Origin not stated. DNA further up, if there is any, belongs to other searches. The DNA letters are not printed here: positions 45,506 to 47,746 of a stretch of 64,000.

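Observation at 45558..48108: Signal-less SGNH hydrolase with PLAT-like C-terminal domain plus small TM partner: candidate membrane-targeting effector pair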

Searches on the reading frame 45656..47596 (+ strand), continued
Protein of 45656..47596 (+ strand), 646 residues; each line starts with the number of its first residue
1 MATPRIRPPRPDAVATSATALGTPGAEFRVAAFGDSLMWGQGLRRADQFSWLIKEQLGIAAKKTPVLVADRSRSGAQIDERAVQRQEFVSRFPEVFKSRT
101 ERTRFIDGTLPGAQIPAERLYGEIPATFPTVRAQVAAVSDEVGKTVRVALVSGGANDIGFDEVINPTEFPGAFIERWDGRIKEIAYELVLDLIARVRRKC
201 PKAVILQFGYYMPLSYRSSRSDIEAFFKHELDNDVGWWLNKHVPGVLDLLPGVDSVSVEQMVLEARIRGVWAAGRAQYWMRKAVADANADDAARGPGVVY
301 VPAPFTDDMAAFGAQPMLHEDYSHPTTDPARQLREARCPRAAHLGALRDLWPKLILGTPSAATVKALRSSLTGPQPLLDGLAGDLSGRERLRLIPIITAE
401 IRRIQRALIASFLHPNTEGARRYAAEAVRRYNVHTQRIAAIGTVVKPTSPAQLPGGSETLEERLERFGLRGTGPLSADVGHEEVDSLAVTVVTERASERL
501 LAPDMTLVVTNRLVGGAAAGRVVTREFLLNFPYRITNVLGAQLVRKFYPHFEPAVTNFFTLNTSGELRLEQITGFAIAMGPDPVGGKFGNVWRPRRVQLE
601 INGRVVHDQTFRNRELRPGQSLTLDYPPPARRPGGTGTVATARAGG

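Call 27: find_encoding_contigs(protein=P0058, flank=8000, max_places=1)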
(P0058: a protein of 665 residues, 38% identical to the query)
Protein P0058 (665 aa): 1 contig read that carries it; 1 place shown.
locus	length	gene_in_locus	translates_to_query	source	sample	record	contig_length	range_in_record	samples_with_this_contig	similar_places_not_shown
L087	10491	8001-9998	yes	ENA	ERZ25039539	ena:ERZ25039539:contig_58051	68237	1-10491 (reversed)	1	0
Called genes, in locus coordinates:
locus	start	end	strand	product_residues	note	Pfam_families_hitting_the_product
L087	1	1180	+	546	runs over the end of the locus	PF13560:HTH_31 (weak), PF06114:Peptidase_M78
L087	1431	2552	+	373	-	-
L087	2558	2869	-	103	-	-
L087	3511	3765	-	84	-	-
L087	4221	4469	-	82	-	-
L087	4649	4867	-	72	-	-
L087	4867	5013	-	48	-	PF07719:TPR_2 (faint), PF13432:TPR_16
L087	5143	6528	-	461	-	-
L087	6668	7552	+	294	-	-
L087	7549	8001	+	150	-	-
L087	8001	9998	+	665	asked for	PF13472:Lipase_GDSL_2 (faint)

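Call 28: find_encoding_contigs(protein=P0056, flank=8000, max_places=1)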
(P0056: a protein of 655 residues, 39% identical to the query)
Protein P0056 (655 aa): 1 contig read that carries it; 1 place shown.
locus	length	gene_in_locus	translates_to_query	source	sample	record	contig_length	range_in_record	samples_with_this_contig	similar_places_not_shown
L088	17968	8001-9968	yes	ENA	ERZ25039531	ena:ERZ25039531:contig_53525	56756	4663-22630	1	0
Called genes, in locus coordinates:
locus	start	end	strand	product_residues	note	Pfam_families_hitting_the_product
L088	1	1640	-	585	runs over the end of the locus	PF25787:HTH_SB (faint), PF13384:HTH_23, PF13518:HTH_28, PF13551:HTH_29, PF13565:HTH_32, PF00665:rve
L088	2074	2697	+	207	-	PF08281:Sigma70_r4_2, PF00196:GerE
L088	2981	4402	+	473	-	PF00884:Sulfatase, PF16347:SGSH_C (faint)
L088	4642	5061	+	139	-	PF13474:SnoaL_3, PF14534:DUF4440, PF12680:SnoaL_2 (weak)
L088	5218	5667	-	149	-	-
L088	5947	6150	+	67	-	-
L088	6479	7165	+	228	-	PF00027:cNMP_binding (weak), PF13545:HTH_Crp_2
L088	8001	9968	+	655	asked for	PF00657:Lipase_GDSL (faint), PF13472:Lipase_GDSL_2 (faint)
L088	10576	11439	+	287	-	-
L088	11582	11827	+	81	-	PF12844:HTH_19, PF13560:HTH_31, PF01381:HTH_3, PF13443:HTH_26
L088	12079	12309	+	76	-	-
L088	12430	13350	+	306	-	-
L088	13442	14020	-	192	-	-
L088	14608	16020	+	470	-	PF13699:eCIS_core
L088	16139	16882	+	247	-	PF13646:HEAT_2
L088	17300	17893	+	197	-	PF05239:PRC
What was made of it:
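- An eCIS_core protein lies 4.6 kb from the A homologue in L088 (call 28).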

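Call 29: find_encoding_contigs(protein=P0017, flank=8000, max_places=1)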
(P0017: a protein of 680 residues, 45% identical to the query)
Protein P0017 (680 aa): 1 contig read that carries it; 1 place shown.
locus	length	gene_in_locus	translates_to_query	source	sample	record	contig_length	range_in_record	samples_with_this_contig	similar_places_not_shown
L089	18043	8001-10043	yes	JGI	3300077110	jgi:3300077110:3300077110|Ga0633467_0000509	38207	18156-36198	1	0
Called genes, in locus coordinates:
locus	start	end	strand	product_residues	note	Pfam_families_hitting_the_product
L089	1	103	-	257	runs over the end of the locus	-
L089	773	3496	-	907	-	PF00069:Pkinase, PF07714:PK_Tyr_Ser-Thr, PF13845:Septum_form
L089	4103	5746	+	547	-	PF13576:Pentapeptide_3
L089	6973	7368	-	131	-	PF00190:Cupin_1 (weak), PF02311:AraC_binding, PF07883:Cupin_2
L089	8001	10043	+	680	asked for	PF13472:Lipase_GDSL_2 (faint)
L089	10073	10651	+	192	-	-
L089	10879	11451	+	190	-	PF20020:DUF6431, PF08281:Sigma70_r4_2 (weak), PF13384:HTH_23 (weak), PF13551:HTH_29 (weak)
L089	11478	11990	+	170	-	-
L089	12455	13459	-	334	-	PF13576:Pentapeptide_3 (faint), PF00805:Pentapeptide, PF13599:Pentapeptide_4 (faint), PF00805:Pentapeptide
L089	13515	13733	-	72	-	-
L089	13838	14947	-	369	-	PF06056:Terminase_5 (faint), PF13384:HTH_23, PF13518:HTH_28, PF13551:HTH_29, PF18024:HTH_50 (faint), PF13565:HTH_32, PF13358:DDE_3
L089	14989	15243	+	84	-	-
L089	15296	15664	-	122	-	-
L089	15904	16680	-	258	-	-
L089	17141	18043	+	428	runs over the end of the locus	PF00805:Pentapeptide, PF13576:Pentapeptide_3 (faint), PF00805:Pentapeptide, PF13599:Pentapeptide_4 (weak), PF00805:Pentapeptide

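Call 30: find_encoding_contigs(protein=P0018, flank=8000, max_places=1)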
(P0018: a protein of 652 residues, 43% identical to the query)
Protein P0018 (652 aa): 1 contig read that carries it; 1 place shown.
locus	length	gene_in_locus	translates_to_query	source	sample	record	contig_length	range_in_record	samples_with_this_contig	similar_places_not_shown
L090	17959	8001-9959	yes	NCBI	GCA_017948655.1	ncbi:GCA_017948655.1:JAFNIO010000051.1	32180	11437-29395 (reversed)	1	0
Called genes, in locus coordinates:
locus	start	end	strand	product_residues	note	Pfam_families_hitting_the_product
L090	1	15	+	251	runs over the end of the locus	-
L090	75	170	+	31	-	-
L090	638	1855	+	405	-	PF13289:SIR2_2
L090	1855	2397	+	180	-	-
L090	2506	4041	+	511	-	PF00665:rve (weak), PF22483:Mu-transpos_C_2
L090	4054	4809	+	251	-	PF01695:IstB_IS21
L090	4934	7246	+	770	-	-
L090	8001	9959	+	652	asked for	PF13472:Lipase_GDSL_2 (faint)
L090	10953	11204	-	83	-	-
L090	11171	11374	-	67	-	-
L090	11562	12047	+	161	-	PF08937:ThsB_TIR, PF13676:TIR_2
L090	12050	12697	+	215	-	PF18753:Nmad2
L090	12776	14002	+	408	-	PF18722:MazG_C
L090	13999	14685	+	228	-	-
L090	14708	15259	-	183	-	PF13676:TIR_2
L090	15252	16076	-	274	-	PF18163:LD_cluster2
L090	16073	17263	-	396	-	PF13676:TIR_2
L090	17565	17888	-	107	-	PF04986:Y2_Tnp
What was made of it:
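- SIR2, TIR, Nmad2 and MazG_C (L090, call 30);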

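Call 34: search_protein_families(library=pfam, proteins=[L089:10073-10651:+, L083:10125-10769:+, L084:10083-10814:+, L001:11904-13370:+, L087:7549-8001:+, L087:6668-7552:+, L088:10576-11439:+, L090:4934-7246:+], max_evalue=1)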
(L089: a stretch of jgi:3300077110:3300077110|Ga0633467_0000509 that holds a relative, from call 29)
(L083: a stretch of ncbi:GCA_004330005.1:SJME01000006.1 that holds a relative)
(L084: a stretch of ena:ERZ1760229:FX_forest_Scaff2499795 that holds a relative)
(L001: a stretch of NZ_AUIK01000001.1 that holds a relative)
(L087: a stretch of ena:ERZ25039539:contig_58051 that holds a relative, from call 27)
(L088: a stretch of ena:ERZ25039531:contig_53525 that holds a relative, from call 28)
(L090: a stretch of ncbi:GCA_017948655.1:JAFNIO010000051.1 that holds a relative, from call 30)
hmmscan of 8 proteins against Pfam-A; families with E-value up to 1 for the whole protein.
L089:10073-10651:+ (192 aa): 8 families
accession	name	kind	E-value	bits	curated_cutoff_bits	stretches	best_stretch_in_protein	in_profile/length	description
PF12982.12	DUF3866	-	0.00024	20.9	25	1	52-169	197-309/318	Protein of unknown function (DUF3866)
PF23600.1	DUF7139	-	0.0073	16.4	30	1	6-74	11-79/150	Domain of unknown function (DUF7139)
PF07331.16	TctB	-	0.0078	16.8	29.1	1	18-78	32-104/137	Tripartite tricarboxylate transporter TctB family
PF20990.2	DUF2207_C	-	0.017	15.3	33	1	12-99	133-209/247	Predicted membrane protein (DUF2207) C-terminal domain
PF18967.5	PycTM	-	0.045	14.6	27.2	0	55-125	9-82/107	Pycsar effector protein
PF10733.14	DUF2525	-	0.046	14.2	27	0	144-165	16-37/60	Protein of unknown function (DUF2525)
PF02322.20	Cyt_bd_oxida_II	-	0.064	13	35.6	1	16-91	151-212/302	Cytochrome bd terminal oxidase subunit II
PF19733.4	DUF6223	-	0.38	11.5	27.4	0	51-86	62-97/98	Family of unknown function (DUF6223)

L083:10125-10769:+ (214 aa): 0 families

L084:10083-10814:+ (243 aa): 1 family
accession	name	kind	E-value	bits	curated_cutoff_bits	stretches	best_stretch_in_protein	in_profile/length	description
PF21827.1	New_glue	-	0.46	10.7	31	1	194-235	25-64/94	New glue protein family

L001:11904-13370:+ (488 aa): 0 families

L087:7549-8001:+ (150 aa): 0 families

L087:6668-7552:+ (294 aa): 0 families

L088:10576-11439:+ (287 aa): 4 families
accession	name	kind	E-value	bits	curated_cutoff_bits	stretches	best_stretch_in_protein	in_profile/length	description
PF00805.28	Pentapeptide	-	4.8e-50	167.1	20.2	6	96-133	1-38/40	Pentapeptide repeats (8 copies)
PF13576.12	Pentapeptide_3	-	6.8e-22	77.9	27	4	91-131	4-47/48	Pentapeptide repeats (9 copies)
PF13599.13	Pentapeptide_4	-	2.1e-20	73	38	4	72-132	13-72/78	Pentapeptide repeat region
PF25296.1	Decapeptide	-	4.2e-06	27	45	1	93-152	12-71/74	Decapeptide repeat region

L090:4934-7246:+ (770 aa): 0 families

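Call 35: find_related_loci(query=A1, collection=metagenome_contigs, flank=6000)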
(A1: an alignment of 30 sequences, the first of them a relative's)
Query A1 (646 aa) in metagenome_contigs; peptide patterns used: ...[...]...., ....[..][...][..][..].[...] (x = any residue, [..] = any of these).
448 stretches matched a pattern; 289 encode a relative of the query (tblastn E <= 1e-3); the best 80 are kept; 80 distinct loci.
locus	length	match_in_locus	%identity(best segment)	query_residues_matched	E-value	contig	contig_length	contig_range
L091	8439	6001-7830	48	24-643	3e-176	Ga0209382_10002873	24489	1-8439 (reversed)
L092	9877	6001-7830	48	24-643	2e-176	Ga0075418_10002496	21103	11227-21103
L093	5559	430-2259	48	24-643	9e-179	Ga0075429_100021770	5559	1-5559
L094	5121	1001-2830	48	24-643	9e-180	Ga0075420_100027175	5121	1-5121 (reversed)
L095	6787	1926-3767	48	23-639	4e-164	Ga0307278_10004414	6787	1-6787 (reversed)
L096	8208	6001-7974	45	9-643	8e-155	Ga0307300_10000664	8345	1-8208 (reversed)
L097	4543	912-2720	46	29-633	4e-158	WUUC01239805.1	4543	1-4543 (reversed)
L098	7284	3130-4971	45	29-627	6e-153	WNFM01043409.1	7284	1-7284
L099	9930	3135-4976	45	29-627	9e-153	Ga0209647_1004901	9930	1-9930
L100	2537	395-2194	43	30-630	1e-149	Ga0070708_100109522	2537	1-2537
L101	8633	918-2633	43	4-550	5e-133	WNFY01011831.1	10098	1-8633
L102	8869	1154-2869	43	4-550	5e-133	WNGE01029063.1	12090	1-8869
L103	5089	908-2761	41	25-633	6e-131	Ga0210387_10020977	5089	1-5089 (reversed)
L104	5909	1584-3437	41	25-633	5e-130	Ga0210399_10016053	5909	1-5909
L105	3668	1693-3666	40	15-627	2e-132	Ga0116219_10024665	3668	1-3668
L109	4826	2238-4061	38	24-630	7e-111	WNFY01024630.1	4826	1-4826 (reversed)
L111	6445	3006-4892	36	24-633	3e-107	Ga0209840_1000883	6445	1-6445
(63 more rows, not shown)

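Call 48: search_protein_families(library=ncbifam, proteins=[window:45656-47596:+], max_evalue=0.01)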
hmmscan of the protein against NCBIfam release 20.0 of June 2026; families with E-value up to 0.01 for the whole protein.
window:45656-47596:+ (646 aa): 0 families

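Call 56: search_solved_structures(query=A1, max_evalue=1)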
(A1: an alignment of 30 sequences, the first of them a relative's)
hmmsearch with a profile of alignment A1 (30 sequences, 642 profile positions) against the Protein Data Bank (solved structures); distinct sequences matched with E-value up to 1: 4.
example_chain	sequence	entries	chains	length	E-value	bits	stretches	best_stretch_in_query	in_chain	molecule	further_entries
8ik1_A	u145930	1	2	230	0.67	11.4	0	10-64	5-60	GDSL family lipase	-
7c29_A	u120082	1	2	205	0.76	11.2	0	14-58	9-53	Carboxylesterase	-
7c23_A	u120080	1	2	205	0.76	11.2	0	14-58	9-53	Carboxylesterase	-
7e16_A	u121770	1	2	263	0.86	11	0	8-64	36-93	GDSL-family esterase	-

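Call 58: search_dna_similar(query=window:45656-47596:+, collection=plasmids, mode=protein, max_rows=15)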
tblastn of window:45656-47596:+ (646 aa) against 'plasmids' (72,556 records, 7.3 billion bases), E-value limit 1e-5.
No match.

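Call 59: search_dna_similar(query=window:45656-47596:+, collection=phages, mode=protein, max_rows=10)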
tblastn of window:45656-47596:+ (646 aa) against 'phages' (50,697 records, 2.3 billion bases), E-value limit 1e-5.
No match.
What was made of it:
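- Tried and rejected: No tblastn hit in PLSDB or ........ (calls 58, 59).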

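Call 63: search_protein_families(library=pfam, alignment_id=A5, max_evalue=0.00001)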
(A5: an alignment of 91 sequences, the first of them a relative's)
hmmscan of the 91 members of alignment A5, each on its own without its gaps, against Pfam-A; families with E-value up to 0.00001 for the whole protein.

A. member 1, L001:2826-4505:+ (560 aa): 2 families
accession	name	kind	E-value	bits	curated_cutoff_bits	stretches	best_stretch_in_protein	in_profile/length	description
PF00501.34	AMP-binding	-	2.8e-63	214.5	29.9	1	63-391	17-374/384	AMP-binding enzyme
PF13193.12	AMP-binding_C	-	9e-21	75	24.5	1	455-532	1-76/76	AMP-binding enzyme C-terminal domain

B. families by the number of members that match (of 91 scanned): 81 families (the first 25 are shown)
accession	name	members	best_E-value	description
PF00665.32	rve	3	3.7e-22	Integrase core domain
PF13683.12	rve_3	3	6.4e-17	Integrase core domain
PF09603.15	Fib_succ_major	2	1.4e-41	Fibrobacter succinogenes major domain (Fib_succ_major)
PF00589.27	Phage_integrase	2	2.4e-40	Phage integrase family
PF13358.12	DDE_3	2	9.2e-37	DDE superfamily endonuclease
PF13276.12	HTH_21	2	2.7e-17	HTH-like domain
PF01381.28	HTH_3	2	4.2e-13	Helix-turn-helix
PF00583.31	Acetyltransf_1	2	9.4e-09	Acetyltransferase (GNAT) family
PF13560.12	HTH_31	2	2e-08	Helix-turn-helix domain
PF01654.22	Cyt_bd_oxida_I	1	1.4e-135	Cytochrome bd terminal oxidase subunit I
PF03176.21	MMPL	1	6.9e-78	MMPL family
PF00248.27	Aldo_ket_red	1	4.8e-77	Aldo/keto reductase family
PF02224.24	Cytidylate_kin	1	4.4e-67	Cytidylate kinase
PF00501.34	AMP-binding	1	2.8e-63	AMP-binding enzyme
PF02322.20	Cyt_bd_oxida_II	1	8.2e-63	Cytochrome bd terminal oxidase subunit II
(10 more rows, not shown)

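Call 64: search_protein_families(library=padloc, alignment_id=A5, max_evalue=0.00001)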
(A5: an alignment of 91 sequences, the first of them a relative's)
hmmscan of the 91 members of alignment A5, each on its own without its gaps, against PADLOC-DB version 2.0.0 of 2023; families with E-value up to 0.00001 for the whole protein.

A. member 1, L001:2826-4505:+ (560 aa): 0 families

B. families by the number of members that match (of 91 scanned): 69 families (the first 25 are shown)
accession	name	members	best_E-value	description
PDLC04140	mad8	2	1.5e-07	mads_8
PDLC00779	Cyclase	1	2.1e-141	oligonucleotide-cyclase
PDLC04053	PD-T4-6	1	4.7e-105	-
PDLC04043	PD-T4-6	1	7e-101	-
PDLC04039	PD-T4-6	1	1.7e-95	-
PDLC04042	PD-T4-6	1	6.5e-94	-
PDLC04054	PD-T4-6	1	2e-89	-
PDLC04061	PD-T4-6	1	3.2e-87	-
PDLC04041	PD-T4-6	1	6.1e-85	-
PDLC04052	PD-T4-6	1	5.6e-79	-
PDLC04060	PD-T4-6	1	1.7e-75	-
PDLC04057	PD-T4-6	1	3e-72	-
PDLC04040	PD-T4-6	1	9.9e-70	-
PDLC04138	mad6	1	1.1e-65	mads_6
PDLC04047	PD-T4-6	1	1.1e-65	-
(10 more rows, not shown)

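Call 65: search_protein_families(library=padloc, proteins=[L006:12445-13839:-, L006:13876-15129:-, L006:15125-15727:-, L006:7185-9620:+, L007:4502-7873:-, L005:8019-9845:-, L092:1697-4321:-, L095:3970-6423:+, L099:7296-9491:+, L002:17013-18041:+], max_evalue=0.00001)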
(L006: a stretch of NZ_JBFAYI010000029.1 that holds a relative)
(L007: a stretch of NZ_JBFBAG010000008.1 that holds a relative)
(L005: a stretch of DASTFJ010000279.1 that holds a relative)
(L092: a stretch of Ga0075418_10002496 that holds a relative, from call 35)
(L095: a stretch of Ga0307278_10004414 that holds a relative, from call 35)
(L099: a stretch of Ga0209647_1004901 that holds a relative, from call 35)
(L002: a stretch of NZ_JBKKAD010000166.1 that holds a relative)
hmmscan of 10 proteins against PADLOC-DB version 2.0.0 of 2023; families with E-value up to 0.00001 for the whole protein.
L006:12445-13839:- (464 aa): 0 families

L006:13876-15129:- (417 aa): 0 families

L006:15125-15727:- (200 aa): 0 families

L006:7185-9620:+ (812 aa): 0 families

L007:4502-7873:- (1123 aa): 0 families

L005:8019-9845:- (608 aa): 0 families

L092:1697-4321:- (874 aa): 0 families

L095:3970-6423:+ (818 aa): 0 families

L099:7296-9491:+ (732 aa): 0 families

L002:17013-18041:+ (343 aa): 0 families
